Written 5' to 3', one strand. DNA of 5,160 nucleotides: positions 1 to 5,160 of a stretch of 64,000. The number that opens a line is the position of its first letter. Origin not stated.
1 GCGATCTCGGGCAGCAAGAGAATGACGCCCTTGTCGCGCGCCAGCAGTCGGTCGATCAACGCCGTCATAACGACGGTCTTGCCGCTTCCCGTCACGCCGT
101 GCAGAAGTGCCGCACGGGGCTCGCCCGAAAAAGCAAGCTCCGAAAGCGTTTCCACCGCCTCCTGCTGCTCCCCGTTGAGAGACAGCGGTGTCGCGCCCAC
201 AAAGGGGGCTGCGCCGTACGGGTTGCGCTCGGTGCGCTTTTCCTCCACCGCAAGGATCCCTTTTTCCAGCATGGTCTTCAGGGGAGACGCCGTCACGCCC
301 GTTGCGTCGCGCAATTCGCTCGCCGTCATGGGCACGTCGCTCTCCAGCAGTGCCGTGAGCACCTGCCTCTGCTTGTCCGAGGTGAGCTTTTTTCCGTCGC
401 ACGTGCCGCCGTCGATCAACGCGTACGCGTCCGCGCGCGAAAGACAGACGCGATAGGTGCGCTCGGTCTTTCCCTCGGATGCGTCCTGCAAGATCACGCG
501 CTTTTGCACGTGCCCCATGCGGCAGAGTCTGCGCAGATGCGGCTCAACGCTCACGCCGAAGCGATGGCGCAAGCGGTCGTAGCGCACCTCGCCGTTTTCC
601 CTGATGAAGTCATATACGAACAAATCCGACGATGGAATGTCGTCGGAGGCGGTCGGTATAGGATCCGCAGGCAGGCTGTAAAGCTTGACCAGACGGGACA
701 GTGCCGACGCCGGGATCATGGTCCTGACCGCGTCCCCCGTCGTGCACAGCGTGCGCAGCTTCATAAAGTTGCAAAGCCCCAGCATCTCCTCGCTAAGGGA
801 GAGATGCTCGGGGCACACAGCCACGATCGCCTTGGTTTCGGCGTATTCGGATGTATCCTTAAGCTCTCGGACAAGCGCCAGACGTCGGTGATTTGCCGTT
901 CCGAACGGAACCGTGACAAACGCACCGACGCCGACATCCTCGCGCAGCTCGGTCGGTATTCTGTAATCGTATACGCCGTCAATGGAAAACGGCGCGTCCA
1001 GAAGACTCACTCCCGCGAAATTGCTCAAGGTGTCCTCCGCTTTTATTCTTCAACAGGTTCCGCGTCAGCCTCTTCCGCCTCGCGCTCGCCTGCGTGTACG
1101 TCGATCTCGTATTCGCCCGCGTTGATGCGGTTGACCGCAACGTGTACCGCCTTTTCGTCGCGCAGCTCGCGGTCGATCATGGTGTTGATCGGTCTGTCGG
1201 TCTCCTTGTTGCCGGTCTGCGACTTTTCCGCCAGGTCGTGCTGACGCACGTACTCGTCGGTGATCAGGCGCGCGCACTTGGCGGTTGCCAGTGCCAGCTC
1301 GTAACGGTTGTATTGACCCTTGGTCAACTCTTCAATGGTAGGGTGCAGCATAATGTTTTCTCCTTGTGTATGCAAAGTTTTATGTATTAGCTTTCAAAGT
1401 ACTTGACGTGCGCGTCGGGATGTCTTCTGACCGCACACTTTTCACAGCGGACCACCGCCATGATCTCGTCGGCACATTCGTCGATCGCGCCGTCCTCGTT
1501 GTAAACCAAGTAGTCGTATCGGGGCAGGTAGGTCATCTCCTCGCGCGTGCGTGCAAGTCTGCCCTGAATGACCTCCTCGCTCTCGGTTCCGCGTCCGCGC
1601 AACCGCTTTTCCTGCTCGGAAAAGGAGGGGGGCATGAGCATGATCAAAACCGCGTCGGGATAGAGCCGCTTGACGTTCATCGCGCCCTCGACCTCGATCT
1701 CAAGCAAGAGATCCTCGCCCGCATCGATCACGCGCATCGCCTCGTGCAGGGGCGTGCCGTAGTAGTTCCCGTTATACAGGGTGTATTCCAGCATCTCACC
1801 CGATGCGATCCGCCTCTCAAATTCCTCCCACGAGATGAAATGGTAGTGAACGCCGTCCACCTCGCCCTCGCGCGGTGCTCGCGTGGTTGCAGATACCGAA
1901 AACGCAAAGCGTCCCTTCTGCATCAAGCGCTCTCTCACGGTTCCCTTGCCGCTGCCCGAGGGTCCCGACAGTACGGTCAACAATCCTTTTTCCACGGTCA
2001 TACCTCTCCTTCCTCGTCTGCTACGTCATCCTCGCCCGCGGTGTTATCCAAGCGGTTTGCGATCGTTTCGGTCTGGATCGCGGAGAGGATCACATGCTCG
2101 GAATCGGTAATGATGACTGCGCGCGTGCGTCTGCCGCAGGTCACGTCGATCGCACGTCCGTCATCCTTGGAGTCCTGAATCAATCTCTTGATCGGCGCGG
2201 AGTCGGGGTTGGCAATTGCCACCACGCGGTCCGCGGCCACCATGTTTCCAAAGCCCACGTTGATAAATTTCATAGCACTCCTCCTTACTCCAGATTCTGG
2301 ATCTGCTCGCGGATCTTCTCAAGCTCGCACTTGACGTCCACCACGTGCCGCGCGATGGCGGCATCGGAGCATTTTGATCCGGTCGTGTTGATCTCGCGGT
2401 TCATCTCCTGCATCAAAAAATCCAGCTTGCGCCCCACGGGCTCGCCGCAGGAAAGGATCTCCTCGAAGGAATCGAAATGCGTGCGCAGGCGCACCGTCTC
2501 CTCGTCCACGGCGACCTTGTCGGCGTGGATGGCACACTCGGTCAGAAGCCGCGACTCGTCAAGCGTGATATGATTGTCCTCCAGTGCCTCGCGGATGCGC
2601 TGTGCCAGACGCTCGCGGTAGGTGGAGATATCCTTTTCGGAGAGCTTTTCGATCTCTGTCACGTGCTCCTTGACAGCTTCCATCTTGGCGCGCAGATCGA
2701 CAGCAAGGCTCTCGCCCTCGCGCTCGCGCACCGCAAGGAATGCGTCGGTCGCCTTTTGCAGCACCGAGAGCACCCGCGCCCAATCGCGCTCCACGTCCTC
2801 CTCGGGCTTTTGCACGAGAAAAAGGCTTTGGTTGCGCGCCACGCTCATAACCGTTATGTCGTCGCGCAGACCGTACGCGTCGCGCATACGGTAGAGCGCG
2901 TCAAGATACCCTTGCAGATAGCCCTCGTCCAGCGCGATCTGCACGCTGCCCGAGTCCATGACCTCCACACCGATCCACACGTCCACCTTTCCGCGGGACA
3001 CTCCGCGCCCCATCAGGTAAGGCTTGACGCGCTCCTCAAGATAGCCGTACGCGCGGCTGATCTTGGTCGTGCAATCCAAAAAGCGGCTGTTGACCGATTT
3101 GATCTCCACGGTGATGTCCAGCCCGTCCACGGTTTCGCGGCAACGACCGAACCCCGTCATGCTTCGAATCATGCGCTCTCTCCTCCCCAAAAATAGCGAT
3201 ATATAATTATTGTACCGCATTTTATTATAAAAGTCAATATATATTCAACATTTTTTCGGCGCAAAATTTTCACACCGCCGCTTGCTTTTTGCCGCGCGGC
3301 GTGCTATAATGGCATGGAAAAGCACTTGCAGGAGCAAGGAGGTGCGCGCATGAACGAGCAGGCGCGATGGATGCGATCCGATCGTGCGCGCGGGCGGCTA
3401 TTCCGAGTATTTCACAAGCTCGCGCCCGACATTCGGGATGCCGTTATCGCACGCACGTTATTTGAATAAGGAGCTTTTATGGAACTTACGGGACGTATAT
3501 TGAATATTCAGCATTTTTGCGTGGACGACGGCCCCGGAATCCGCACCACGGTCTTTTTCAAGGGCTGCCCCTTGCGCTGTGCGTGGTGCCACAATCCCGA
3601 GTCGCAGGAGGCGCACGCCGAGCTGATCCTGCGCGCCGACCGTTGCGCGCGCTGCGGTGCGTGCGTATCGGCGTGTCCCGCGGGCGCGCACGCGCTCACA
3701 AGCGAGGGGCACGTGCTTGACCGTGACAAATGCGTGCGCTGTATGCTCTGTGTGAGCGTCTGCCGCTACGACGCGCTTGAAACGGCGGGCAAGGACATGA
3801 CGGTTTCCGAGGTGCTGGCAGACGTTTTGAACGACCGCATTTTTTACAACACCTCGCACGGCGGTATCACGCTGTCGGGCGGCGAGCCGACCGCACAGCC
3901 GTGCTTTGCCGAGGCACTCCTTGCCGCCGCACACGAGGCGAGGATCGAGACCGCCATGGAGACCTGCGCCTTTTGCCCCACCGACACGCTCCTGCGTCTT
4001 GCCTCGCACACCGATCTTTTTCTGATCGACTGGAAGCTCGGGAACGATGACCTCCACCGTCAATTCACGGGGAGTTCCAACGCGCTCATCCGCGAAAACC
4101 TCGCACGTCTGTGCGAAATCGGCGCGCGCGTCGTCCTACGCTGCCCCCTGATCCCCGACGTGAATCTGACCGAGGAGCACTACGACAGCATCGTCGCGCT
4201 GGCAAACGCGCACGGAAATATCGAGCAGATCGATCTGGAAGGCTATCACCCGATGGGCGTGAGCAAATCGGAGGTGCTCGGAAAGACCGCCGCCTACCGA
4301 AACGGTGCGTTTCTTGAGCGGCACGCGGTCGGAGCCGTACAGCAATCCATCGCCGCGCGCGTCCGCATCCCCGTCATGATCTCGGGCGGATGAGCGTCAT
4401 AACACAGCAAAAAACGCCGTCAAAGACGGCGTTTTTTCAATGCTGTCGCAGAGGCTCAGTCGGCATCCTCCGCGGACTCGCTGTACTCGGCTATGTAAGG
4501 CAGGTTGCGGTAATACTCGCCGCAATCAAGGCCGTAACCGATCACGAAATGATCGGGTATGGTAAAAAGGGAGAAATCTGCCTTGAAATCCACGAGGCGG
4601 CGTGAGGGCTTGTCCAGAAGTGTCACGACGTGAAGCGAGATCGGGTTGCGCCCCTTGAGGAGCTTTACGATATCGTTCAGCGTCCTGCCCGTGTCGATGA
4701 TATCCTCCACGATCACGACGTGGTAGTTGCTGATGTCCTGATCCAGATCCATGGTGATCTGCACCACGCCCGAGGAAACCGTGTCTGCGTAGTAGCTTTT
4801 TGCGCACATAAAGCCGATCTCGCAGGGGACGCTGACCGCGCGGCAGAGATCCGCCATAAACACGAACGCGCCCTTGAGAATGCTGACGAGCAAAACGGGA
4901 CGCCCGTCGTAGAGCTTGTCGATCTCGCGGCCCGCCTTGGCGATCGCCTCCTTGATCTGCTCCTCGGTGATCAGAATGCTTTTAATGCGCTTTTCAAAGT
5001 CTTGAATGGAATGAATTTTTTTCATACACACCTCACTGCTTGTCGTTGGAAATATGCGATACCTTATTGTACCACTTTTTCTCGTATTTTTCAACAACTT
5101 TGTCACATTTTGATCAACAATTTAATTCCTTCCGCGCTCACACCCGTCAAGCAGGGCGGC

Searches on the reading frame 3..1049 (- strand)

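Call 43: search_protein_families(library=pfam, proteins=[window:3-1049:-], max_evalue=0.00001)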
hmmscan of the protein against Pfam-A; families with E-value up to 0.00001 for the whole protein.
window:3-1049:- (349 aa): 2 families
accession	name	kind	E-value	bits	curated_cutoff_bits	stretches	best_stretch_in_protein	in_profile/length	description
PF17764.6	PriA_3primeBD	-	2.6e-17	62.9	22.7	1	17-113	4-96/96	3'DNA-binding domain (3'BD)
PF04851.21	ResIII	-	1.8e-06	28.4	22.5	1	290-347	3-61/164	Type III restriction enzyme, res subunit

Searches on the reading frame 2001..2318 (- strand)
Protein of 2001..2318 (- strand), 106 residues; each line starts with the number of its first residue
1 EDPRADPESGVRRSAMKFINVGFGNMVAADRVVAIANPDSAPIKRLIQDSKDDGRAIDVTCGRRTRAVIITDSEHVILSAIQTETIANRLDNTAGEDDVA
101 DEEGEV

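Call 43: search_protein_families(library=pfam, proteins=[window:2001-2318:-], max_evalue=0.00001)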
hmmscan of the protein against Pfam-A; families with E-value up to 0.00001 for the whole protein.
window:2001-2318:- (106 aa): 1 family
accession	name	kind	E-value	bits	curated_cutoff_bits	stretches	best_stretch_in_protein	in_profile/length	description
PF04025.18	RemA-like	-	3.8e-36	123.5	26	1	18-90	1-73/73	Extracellular matrix regulatory protein A-like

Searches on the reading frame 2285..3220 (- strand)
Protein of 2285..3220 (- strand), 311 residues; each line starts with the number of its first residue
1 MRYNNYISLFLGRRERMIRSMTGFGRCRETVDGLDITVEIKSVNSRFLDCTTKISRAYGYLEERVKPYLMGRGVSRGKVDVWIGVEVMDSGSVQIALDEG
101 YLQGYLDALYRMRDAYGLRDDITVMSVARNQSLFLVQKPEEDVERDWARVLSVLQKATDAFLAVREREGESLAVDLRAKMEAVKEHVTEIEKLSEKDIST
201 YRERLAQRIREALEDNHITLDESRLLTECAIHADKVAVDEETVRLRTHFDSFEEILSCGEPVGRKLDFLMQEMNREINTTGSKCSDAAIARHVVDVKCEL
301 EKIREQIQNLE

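Call 16: search_protein_families(library=pfam, proteins=[window:2285-3220:-])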
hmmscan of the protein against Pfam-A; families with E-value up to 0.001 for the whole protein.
window:2285-3220:- (311 aa): 2 families
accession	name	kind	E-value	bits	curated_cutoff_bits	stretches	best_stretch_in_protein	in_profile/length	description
PF08340.16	YicC-like_C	-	1.2e-43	148.5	27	1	190-311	1-120/120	Endoribonuclease YicC-like, C-terminal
PF03755.18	YicC-like_N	-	6.6e-38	131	25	1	18-173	1-155/156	Endoribonuclease YicC-like, N-terminal region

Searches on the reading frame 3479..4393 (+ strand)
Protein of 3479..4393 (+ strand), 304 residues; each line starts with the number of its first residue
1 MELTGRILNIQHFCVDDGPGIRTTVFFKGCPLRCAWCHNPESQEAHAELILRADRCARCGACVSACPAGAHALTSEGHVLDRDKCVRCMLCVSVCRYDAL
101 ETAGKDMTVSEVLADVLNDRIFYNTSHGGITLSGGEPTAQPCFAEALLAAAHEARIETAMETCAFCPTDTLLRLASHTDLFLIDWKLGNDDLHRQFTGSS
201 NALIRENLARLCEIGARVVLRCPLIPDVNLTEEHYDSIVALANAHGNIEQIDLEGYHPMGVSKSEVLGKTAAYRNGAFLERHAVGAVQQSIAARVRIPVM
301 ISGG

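Call 16: search_protein_families(library=pfam, proteins=[window:3479-4393:+])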
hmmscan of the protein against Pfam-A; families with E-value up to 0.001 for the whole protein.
window:3479-4393:+ (304 aa): 12 families
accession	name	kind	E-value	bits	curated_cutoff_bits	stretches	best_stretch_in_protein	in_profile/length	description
PF04055.27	Radical_SAM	-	3.2e-15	57.1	29.5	1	25-232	2-158/166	Radical SAM superfamily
PF00037.32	Fer4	-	8.4e-13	48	21.1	2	79-101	2-24/24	4Fe-4S binding domain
PF13353.11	Fer4_12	-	4.2e-11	43.7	22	1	17-49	2-34/137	4Fe-4S single cluster domain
PF12837.12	Fer4_6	-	1.1e-09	38.2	25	2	81-100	5-24/24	4Fe-4S binding domain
PF13237.11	Fer4_10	-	1.3e-07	31.9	25.5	1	50-95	3-52/53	4Fe-4S dicluster domain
PF12838.12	Fer4_7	-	2.1e-07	31.7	27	1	55-99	1-52/52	4Fe-4S dicluster domain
PF12797.12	Fer4_2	-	2.6e-07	30.6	24.5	2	53-68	7-22/22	4Fe-4S binding domain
PF13187.11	Fer4_9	-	3.5e-07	30.6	27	1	55-99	1-51/52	4Fe-4S dicluster domain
PF12800.12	Fer4_4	-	2.2e-06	27.9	24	1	54-69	2-17/17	4Fe-4S binding domain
PF13484.11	Fer4_16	-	3.6e-06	28.1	30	0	55-72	1-18/66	4Fe-4S double cluster binding domain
PF14697.11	Fer4_21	-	5.7e-06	26.8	35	1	52-98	4-55/59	4Fe-4S dicluster domain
PF13183.11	Fer4_8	-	0.00014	22.8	27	0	53-70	2-19/68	4Fe-4S dicluster domain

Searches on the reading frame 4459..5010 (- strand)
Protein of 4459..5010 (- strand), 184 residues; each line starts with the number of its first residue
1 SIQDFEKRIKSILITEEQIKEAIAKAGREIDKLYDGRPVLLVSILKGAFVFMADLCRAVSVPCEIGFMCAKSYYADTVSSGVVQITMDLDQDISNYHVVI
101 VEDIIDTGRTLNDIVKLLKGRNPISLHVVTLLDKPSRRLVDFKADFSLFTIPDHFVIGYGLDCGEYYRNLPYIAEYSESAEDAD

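Call 50: search_protein_families(library=pfam, proteins=[window:4459-5010:-], max_evalue=0.00001)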
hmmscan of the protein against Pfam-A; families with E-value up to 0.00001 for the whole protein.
window:4459-5010:- (184 aa): 1 family
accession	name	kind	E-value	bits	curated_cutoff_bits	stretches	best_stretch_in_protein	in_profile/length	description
PF00156.33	Pribosyltran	-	6.8e-28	97.4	26.3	1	17-162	9-156/158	Phosphoribosyl transferase domain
